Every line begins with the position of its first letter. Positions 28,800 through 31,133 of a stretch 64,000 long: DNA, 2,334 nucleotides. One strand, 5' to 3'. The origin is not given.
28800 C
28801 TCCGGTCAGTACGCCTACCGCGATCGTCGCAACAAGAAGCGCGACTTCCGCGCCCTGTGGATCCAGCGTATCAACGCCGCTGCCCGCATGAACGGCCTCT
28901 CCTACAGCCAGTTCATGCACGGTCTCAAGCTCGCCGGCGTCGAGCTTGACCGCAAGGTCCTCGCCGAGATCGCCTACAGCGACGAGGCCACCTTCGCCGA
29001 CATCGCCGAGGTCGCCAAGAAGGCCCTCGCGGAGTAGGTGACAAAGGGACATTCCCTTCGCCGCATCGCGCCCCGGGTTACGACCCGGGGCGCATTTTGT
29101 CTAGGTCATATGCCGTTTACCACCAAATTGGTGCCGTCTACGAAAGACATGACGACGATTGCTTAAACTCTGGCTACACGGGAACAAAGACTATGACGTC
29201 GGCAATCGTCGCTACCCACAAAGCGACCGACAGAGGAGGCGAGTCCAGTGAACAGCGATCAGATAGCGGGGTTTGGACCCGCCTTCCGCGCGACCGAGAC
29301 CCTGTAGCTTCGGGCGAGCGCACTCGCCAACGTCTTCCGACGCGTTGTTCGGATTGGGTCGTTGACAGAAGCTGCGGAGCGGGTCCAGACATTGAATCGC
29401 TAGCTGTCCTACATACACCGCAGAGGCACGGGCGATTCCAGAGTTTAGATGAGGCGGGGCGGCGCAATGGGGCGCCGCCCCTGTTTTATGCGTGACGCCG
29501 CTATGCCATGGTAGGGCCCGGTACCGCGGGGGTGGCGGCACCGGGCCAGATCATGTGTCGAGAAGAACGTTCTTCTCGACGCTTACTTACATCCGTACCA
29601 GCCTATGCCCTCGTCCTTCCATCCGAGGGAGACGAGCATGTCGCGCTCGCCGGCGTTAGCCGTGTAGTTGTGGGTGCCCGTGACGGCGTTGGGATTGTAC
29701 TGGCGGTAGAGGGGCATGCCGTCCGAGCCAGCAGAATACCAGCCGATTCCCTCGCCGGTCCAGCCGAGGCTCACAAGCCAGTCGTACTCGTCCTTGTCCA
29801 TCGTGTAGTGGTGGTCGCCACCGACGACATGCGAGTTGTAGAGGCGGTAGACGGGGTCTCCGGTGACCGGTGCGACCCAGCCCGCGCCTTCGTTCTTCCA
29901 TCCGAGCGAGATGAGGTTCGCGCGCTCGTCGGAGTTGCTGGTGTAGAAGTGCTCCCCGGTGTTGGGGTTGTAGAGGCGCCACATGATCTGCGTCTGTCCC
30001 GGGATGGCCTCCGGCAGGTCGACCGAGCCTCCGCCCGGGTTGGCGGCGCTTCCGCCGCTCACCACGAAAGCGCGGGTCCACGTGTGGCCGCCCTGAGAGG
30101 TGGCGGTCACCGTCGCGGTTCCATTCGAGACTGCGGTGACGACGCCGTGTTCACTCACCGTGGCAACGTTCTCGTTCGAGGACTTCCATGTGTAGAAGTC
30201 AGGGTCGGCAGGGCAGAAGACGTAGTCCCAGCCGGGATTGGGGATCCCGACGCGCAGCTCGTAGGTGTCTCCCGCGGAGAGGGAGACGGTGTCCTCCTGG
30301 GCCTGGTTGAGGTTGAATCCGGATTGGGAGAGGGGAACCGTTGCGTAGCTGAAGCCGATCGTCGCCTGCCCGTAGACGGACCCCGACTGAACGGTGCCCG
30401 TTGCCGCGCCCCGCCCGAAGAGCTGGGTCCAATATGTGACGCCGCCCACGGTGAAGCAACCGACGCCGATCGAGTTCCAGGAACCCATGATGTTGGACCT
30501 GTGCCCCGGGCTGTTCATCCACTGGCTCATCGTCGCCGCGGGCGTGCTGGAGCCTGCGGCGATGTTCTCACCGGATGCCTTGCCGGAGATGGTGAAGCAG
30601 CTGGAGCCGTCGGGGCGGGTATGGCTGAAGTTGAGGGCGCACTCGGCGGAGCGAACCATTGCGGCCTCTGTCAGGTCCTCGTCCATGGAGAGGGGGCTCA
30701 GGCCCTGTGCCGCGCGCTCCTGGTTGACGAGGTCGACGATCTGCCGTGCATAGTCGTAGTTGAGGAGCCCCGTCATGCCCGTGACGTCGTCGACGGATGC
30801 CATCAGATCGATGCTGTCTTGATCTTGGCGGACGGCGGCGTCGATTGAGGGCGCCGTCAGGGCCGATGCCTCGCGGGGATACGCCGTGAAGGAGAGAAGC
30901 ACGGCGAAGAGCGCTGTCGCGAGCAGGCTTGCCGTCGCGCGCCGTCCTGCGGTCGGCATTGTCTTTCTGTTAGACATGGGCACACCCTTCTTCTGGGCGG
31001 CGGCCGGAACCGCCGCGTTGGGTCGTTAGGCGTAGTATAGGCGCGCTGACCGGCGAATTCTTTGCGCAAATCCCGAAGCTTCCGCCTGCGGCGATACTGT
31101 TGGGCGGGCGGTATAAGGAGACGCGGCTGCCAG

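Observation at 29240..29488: Candidate novel structured RNA downstream of rplT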

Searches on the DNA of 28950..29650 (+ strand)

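Call 4: search_rna_families(source=window, start=28950, end=29650, threshold=evalue, max_evalue=10, show_alignments=3)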
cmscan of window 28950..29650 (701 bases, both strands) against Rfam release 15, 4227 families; matches with E-value up to 10: 7.
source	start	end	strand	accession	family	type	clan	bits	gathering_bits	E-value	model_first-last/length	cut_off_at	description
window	29020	29099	+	RF02871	ncS54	Gene; sRNA;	-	20.7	43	0.04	1-79/79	no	Burkholderia sRNA 54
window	29362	29490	+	RF02346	ar35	Gene; sRNA;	-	19.9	45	0.2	1-144/144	no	Alphaproteobacterial sRNA ar35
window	29038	29098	+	RF02868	ncS037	Gene; sRNA;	-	18.5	112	1.3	1-152/152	no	Burkholderia sRNA 37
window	29466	29551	-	RF02833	Scr3202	Gene; sRNA;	-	17.4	52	7.1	1-95/95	no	Streptomyces RNA 3202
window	29416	29534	+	RF03935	mir-763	Gene; miRNA;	-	16.3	100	2.6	1-120/120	no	mir-763 microRNA precursor family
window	29456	29481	+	RF01696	Chlorobi-1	Gene; sRNA;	-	15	50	0.34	25-52/67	no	Chlorobi-1 RNA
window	29186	29232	-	RF01404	PinT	Gene; sRNA;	-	13.1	60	9.3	1-76/76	no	PinT (STnc440) Hfq binding RNA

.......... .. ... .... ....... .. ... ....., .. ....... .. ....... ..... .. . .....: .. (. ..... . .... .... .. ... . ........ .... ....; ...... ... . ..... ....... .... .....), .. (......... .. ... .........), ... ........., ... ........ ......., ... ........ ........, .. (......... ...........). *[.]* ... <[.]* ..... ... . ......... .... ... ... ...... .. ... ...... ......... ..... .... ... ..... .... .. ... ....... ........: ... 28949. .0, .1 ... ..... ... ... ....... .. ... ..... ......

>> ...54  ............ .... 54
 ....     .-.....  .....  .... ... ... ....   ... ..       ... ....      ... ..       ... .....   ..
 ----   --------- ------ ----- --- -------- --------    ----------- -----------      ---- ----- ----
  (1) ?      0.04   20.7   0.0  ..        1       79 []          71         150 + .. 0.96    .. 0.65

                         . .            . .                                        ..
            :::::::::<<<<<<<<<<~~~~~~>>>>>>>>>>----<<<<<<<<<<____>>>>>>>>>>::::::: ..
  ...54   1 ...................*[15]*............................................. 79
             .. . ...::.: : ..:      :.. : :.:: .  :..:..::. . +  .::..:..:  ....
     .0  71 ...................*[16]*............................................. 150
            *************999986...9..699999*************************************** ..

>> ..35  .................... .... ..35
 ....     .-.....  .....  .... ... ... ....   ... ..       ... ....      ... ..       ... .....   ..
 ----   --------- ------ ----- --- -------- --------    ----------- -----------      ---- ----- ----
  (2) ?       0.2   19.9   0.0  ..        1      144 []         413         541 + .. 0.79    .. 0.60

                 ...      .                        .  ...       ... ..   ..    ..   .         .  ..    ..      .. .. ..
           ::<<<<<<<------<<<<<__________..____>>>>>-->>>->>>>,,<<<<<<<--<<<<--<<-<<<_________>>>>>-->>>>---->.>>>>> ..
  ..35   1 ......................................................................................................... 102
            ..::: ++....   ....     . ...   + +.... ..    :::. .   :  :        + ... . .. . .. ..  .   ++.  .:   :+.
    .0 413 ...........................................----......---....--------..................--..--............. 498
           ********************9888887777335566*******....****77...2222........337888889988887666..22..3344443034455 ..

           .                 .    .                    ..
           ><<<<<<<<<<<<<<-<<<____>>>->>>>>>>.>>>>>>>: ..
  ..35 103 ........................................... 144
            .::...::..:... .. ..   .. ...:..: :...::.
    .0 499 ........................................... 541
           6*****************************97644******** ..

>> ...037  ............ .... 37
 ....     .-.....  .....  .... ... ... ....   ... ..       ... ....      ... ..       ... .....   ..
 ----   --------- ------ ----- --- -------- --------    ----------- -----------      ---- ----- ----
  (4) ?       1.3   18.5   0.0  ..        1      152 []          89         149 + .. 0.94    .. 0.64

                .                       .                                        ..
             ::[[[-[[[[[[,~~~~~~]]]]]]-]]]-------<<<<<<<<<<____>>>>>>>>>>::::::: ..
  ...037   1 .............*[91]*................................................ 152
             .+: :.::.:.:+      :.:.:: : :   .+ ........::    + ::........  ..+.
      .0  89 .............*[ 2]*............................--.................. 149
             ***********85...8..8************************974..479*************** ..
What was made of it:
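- On Any Rfam 15 family (6S, tmRNA, RNase P, SRP, riboswitches, raiA, ROOL, L20 leader, etc.): The best sub-threshold hits at 28950-29650 are terminator look-alikes of 20 bits or less (call 4).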

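Call 55: build_rna_model(alignment_id=A6, structure=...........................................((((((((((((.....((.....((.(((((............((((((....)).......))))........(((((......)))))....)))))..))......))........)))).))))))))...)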
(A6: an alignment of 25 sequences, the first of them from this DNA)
Model R1 built from alignment A6 (25 sequences, 179 columns); structure: as given.
model positions 165; base pairs 32; branch points 1; effective number of sequences 1.37; information 0.59 bits per position. Calibrated on 0.2 Mb of random sequence (short: E-values are rough).
structure used (alignment columns):
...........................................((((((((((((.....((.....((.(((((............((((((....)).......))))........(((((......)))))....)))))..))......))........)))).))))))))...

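Call 56: search_with_rna_model(model_id=R1, sources=[window, L081, L083, L087, L088, L091, L093, L096, L097, L098, L099, L100, L101, L102, L105, L106, L107, L108, L109, L110, L113, L116, L118, L121, L122, L127, L128, L130, L132, L134, L135, L137, L138, L139, L140, L142, L143, L144, L147, L152, L153, L155, L160, L161, L163, L165, L167, L168, L170, L171, L176, L179, L181, L182, L183, L114, L115, L119, L120, L125, L126, L129, L145, L146, L150, L151, L157, L164, L166, L169, L177, L178, L180, L185, L187, L111, L001, L003, L006, L018, L023], max_evalue=0.01, make_alignment=true)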
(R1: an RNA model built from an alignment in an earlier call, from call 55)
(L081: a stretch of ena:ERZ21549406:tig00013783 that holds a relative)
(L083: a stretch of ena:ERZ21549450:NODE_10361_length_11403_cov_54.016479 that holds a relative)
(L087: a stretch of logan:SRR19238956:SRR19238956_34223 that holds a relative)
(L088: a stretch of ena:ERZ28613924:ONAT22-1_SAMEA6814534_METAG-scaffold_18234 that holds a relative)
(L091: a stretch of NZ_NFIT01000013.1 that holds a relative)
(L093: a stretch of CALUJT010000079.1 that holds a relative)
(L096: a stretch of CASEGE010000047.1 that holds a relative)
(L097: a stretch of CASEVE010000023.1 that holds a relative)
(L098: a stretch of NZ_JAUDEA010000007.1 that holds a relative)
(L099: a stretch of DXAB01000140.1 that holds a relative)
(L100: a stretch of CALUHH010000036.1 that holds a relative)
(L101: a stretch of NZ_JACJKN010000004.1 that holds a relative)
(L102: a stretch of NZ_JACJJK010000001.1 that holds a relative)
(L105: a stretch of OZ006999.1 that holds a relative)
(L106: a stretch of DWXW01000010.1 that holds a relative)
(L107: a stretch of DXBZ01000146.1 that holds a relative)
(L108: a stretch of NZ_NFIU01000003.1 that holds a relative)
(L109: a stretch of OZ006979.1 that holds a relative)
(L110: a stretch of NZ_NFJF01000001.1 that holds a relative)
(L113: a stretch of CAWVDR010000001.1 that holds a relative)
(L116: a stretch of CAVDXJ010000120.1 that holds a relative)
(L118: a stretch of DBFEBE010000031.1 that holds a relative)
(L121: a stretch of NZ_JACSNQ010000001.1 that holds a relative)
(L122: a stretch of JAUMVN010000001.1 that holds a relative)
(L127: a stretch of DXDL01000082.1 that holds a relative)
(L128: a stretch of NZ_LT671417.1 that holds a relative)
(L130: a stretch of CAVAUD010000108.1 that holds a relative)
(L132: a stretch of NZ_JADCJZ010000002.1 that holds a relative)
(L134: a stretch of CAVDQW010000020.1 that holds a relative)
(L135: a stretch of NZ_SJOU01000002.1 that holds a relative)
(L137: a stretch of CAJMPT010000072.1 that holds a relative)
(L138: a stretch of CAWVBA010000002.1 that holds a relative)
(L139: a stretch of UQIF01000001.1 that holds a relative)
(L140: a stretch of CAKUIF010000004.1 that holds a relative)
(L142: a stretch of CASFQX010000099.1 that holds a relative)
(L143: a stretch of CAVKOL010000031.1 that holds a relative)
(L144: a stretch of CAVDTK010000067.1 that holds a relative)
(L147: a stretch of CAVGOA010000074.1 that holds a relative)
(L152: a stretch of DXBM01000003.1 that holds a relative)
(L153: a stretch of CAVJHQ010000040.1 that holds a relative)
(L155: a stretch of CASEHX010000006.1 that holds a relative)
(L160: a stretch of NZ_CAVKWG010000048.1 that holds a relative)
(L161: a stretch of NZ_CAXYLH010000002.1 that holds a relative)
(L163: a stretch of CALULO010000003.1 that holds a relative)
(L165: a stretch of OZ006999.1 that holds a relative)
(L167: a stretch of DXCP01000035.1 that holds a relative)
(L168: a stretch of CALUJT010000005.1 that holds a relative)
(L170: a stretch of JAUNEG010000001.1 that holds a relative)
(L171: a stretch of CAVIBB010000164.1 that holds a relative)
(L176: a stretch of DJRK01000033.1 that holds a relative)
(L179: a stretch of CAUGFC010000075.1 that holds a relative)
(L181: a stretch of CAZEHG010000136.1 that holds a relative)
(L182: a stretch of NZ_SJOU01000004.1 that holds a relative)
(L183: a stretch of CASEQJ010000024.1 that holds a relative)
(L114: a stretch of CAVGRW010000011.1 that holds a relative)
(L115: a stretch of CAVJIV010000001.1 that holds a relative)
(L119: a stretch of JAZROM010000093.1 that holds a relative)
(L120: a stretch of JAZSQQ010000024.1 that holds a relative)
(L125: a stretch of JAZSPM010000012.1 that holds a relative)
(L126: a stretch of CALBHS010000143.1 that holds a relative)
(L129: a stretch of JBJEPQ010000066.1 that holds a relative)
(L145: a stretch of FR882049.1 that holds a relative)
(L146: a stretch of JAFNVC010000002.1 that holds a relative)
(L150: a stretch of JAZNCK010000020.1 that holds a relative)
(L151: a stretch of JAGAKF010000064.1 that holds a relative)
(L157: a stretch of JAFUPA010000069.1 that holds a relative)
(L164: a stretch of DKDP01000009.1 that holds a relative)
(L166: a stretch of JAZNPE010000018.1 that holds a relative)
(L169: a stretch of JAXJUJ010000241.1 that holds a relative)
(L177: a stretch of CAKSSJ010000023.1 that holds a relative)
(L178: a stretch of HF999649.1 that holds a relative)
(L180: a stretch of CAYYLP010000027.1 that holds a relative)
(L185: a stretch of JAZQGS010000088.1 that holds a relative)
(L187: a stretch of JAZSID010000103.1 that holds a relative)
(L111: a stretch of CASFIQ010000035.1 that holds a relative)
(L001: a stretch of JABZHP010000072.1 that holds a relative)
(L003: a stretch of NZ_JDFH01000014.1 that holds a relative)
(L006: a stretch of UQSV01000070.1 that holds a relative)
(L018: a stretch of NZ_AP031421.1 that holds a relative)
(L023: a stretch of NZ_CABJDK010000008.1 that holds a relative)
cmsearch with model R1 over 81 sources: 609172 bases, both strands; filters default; matches with E-value up to 0.01: 71.
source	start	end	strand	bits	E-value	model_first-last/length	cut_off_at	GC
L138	1507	1672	-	186.8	4.1e-46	1-165/165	no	0.6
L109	3265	3430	+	186.3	5.6e-46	1-165/165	no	0.6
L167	132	297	-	186.3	5.6e-46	1-165/165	no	0.6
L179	6641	6806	-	185.4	9.1e-46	1-165/165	no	0.58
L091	3067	3229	-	185.4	9.1e-46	1-165/165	no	0.6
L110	3372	3537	+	185.2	1e-45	1-165/165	no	0.6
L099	1805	1969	+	185.2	1e-45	1-165/165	no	0.59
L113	3256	3421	+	185.2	1.1e-45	1-165/165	no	0.59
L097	3451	3616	+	185.2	1.1e-45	1-165/165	no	0.59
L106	3427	3592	+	185.1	1.1e-45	1-165/165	no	0.61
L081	4975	5137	+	184.8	1.3e-45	1-165/165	no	0.6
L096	1746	1911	+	184.7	1.4e-45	1-165/165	no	0.6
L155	1582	1747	-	184.6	1.5e-45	1-165/165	no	0.6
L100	3389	3551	+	184.5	1.6e-45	1-165/165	no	0.6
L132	6139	6304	-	184.3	1.8e-45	1-165/165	no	0.58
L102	3378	3543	+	183.9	2.3e-45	1-165/165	no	0.61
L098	3442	3607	+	183.9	2.3e-45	1-165/165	no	0.59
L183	201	366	-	181.9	7.6e-45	1-165/165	no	0.59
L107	3375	3540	+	181.5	9.4e-45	1-165/165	no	0.6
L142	5234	5399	+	181.4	1e-44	1-165/165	no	0.61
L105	3430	3592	+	179.7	2.8e-44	1-165/165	no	0.6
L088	2838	3000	+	179.5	3e-44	1-165/165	no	0.62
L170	2594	2759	+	178.7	4.9e-44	1-165/165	no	0.59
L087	3095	3257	+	177.6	9.6e-44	1-165/165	no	0.61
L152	1255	1419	+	174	8.1e-43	1-165/165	no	0.61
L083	4491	4652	+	173.9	8.6e-43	1-165/165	no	0.6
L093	7337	7498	+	172.1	2.5e-42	1-165/165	no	0.6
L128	632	797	-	169.4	1.3e-41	1-165/165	no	0.6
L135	1006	1171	+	167.9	3.1e-41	1-165/165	no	0.58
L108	3417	3583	+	166.7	6.1e-41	1-165/165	no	0.57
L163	761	926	-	166.2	8.3e-41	1-165/165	no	0.61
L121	908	1073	+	164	3.2e-40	1-165/165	no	0.61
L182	2035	2197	+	161.7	1.2e-39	1-165/165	no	0.63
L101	3333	3497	+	159.7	3.9e-39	1-165/165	no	0.59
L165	5428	5593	-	150.3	1.1e-36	1-165/165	no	0.62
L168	6041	6213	+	140.7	3.1e-34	1-165/165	no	0.64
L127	3515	3687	+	139.5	6.7e-34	1-165/165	no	0.63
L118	4966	5127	-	128.6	4.3e-31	1-165/165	no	0.59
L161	5101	5260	+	102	3.2e-24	1-165/165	no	0.57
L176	1092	1257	-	98.7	2.2e-23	1-165/165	no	0.51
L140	5529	5684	-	95.1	1.9e-22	1-165/165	no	0.6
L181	4322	4481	-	95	2e-22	1-165/165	no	0.59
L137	1397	1534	+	89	7.3e-21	1-165/165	no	0.65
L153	2913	3072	-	88.6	9.3e-21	1-165/165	no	0.59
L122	5837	5996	-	87.1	2.2e-20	1-165/165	no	0.61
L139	601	756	+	85.1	7.5e-20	1-165/165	no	0.59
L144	2596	2752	+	73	1e-16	1-165/165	no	0.49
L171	878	1034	+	67.9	2e-15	1-165/165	no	0.57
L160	5592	5748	-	64.3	1.7e-14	1-165/165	no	0.52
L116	629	785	-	62.9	4e-14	1-165/165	no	0.54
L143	638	794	-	62.1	6.6e-14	1-165/165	no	0.55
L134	1591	1746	-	61.4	9.8e-14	1-165/165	no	0.56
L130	4867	5022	-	60.5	1.7e-13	1-165/165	no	0.55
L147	1095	1251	+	60.3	1.9e-13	1-165/165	no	0.53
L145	1925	2000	-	27.8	4.7e-05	1-165/165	no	0.45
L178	285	360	-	27.4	5.7e-05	1-165/165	no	0.43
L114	803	878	+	27.4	5.9e-05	1-165/165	no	0.45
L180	7240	7347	-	26.9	7.7e-05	1-165/165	no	0.44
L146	4219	4367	+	26.8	8.4e-05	1-165/165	no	0.4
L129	266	335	-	25.7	0.00016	1-165/165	no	0.43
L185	1861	2010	-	24.8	0.00028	1-165/165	no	0.4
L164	7368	7443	+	24.2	0.00039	1-165/165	no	0.43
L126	1907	1982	+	23.1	0.00076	1-165/165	no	0.45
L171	1064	1125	+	22.2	0.0013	1-165/165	no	0.6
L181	4236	4293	-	21.6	0.0019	1-165/165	no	0.6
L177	2943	2992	-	21.3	0.0022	1-165/165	no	0.38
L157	3027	3093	+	20.6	0.0034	1-165/165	no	0.49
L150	1900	1966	+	20.3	0.004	1-165/165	no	0.45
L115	7749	7783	-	20.1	0.0044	1-165/165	no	0.51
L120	236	379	-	19.1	0.0079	1-165/165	no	0.46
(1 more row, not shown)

Alignment A7: 71 matches aligned to the model, 216 columns, each read 5' to 3' on its own strand. Consensus structure (alignment columns), stored with it:
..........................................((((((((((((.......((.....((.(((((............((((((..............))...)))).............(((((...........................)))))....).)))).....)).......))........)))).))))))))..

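Call 57: search_with_rna_model(model_id=R1, sources=[window, L081, L083, L087, L088, L091, L093, L096, L097, L098, L099, L100, L101, L102, L105, L106, L107, L108, L109, L110, L113, L116, L118, L121, L122, L127, L128, L130, L132, L134, L135, L137, L138, L139, L140, L142, L143, L144, L147, L152, L153, L155, L160, L161, L163, L165, L167, L168, L170, L171, L176, L179, L181, L182, L183], max_evalue=1e-10, make_alignment=true)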
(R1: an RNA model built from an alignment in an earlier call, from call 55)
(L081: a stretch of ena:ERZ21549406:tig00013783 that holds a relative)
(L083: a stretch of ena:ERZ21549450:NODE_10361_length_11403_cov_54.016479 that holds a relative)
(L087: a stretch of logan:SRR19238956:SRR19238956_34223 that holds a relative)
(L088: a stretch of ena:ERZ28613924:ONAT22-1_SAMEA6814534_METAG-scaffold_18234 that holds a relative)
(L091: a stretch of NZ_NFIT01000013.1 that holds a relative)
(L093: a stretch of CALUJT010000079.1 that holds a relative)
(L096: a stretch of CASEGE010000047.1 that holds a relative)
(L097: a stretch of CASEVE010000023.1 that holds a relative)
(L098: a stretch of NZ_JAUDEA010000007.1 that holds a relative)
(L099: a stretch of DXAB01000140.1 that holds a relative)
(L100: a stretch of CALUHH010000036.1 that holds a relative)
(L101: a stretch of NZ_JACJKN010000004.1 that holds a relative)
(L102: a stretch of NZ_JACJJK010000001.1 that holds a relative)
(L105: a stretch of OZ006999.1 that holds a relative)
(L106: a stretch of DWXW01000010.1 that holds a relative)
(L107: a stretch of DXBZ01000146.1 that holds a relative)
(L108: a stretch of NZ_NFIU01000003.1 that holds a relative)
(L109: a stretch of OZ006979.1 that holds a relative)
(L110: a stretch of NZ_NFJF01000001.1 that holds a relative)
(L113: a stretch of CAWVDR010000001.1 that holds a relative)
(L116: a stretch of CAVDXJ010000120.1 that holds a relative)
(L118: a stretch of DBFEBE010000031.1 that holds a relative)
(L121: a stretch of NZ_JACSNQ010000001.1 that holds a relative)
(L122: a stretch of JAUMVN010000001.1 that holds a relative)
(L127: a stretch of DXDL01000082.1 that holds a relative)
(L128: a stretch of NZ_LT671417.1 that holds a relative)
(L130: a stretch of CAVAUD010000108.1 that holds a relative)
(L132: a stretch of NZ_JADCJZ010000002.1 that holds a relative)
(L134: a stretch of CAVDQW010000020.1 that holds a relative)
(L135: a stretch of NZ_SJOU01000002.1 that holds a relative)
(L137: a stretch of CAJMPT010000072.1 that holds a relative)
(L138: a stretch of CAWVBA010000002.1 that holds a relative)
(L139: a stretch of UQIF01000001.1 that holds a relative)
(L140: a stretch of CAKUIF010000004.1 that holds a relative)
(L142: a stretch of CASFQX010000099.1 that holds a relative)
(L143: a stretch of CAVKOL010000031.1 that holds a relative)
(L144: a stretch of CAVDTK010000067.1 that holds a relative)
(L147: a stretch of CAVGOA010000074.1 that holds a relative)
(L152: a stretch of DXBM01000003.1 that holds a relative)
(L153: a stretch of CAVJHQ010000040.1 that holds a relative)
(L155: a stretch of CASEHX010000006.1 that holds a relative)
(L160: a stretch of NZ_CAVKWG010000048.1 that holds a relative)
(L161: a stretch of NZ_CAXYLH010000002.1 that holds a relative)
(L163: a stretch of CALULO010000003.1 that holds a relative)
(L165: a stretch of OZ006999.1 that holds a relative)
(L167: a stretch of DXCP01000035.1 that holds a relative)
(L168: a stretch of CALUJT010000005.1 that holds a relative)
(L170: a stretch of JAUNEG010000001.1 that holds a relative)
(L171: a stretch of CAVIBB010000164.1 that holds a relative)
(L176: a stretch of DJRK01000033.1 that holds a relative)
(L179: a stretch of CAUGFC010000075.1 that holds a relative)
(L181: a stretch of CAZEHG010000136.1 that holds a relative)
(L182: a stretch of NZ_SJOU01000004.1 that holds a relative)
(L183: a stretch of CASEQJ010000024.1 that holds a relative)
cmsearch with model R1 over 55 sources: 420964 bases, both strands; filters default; matches with E-value up to 1e-10: 55.
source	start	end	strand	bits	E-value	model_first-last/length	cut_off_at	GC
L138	1507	1672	-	186.8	2.8e-46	1-165/165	no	0.6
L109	3265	3430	+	186.3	3.9e-46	1-165/165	no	0.6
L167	132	297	-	186.3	3.9e-46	1-165/165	no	0.6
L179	6641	6806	-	185.4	6.3e-46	1-165/165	no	0.58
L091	3067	3229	-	185.4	6.3e-46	1-165/165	no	0.6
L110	3372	3537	+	185.2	7.1e-46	1-165/165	no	0.6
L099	1805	1969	+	185.2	7.2e-46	1-165/165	no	0.59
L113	3256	3421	+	185.2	7.3e-46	1-165/165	no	0.59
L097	3451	3616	+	185.2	7.4e-46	1-165/165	no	0.59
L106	3427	3592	+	185.1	7.8e-46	1-165/165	no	0.61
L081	4975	5137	+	184.8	9.1e-46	1-165/165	no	0.6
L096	1746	1911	+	184.7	9.7e-46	1-165/165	no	0.6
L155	1582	1747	-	184.6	1.1e-45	1-165/165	no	0.6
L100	3389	3551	+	184.5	1.1e-45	1-165/165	no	0.6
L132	6139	6304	-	184.3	1.2e-45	1-165/165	no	0.58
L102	3378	3543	+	183.9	1.6e-45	1-165/165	no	0.61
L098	3442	3607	+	183.9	1.6e-45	1-165/165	no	0.59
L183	201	366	-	181.9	5.3e-45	1-165/165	no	0.59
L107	3375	3540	+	181.5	6.5e-45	1-165/165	no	0.6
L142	5234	5399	+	181.4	6.9e-45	1-165/165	no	0.61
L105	3430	3592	+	179.7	2e-44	1-165/165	no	0.6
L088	2838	3000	+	179.5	2.1e-44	1-165/165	no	0.62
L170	2594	2759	+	178.7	3.4e-44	1-165/165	no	0.59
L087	3095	3257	+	177.6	6.6e-44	1-165/165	no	0.61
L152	1255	1419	+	174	5.6e-43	1-165/165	no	0.61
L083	4491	4652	+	173.9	6e-43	1-165/165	no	0.6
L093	7337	7498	+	172.1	1.7e-42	1-165/165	no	0.6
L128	632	797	-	169.4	8.9e-42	1-165/165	no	0.6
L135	1006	1171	+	167.9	2.1e-41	1-165/165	no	0.58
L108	3417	3583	+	166.7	4.2e-41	1-165/165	no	0.57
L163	761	926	-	166.2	5.7e-41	1-165/165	no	0.61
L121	908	1073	+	164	2.2e-40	1-165/165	no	0.61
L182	2035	2197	+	161.7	8.6e-40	1-165/165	no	0.63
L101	3333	3497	+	159.7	2.7e-39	1-165/165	no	0.59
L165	5428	5593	-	150.3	7.6e-37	1-165/165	no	0.62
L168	6041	6213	+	140.7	2.2e-34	1-165/165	no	0.64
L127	3515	3687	+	139.5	4.6e-34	1-165/165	no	0.63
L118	4966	5127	-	128.6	2.9e-31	1-165/165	no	0.59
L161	5101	5260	+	102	2.2e-24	1-165/165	no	0.57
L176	1092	1257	-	98.7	1.5e-23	1-165/165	no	0.51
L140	5529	5684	-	95.1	1.3e-22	1-165/165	no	0.6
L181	4322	4481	-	95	1.4e-22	1-165/165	no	0.59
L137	1397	1534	+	89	5.1e-21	1-165/165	no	0.65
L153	2913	3072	-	88.6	6.4e-21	1-165/165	no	0.59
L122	5837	5996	-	87.1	1.5e-20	1-165/165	no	0.61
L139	601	756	+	85.1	5.2e-20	1-165/165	no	0.59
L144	2596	2752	+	73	6.9e-17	1-165/165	no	0.49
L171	878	1034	+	67.9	1.4e-15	1-165/165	no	0.57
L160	5592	5748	-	64.3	1.2e-14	1-165/165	no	0.52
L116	629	785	-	62.9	2.7e-14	1-165/165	no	0.54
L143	638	794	-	62.1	4.5e-14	1-165/165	no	0.55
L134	1591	1746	-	61.4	6.8e-14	1-165/165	no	0.56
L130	4867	5022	-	60.5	1.2e-13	1-165/165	no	0.55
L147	1095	1251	+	60.3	1.3e-13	1-165/165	no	0.53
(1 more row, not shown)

Alignment A8: 55 matches aligned to the model, 207 columns, each read 5' to 3' on its own strand. Consensus structure (alignment columns), stored with it:
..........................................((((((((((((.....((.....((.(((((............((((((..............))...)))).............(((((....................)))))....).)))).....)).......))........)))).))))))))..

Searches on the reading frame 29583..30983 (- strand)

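Call 20: search_protein_families(library=pfam, proteins=[window:29583-30983:-], max_evalue=0.01)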
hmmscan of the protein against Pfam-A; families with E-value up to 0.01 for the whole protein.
window:29583-30983:- (466 aa): 4 families
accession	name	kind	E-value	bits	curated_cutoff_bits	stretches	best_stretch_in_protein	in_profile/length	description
PF18885.6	DUF5648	-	2.1e-48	164.4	25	1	334-464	2-133/134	Domain of unknown function (DUF5648)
PF00188.32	CAP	-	3.9e-21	76.5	21.1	1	83-189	1-117/117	Cysteine-rich secretory protein family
PF02368.24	Big_2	-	4.8e-10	39.7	22.8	1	265-299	37-71/79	Bacterial Ig-like domain (group 2)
PF22359.2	Big-like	-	4.9e-05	23.9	27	1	267-294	6-33/48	Bacterial Ig-like domain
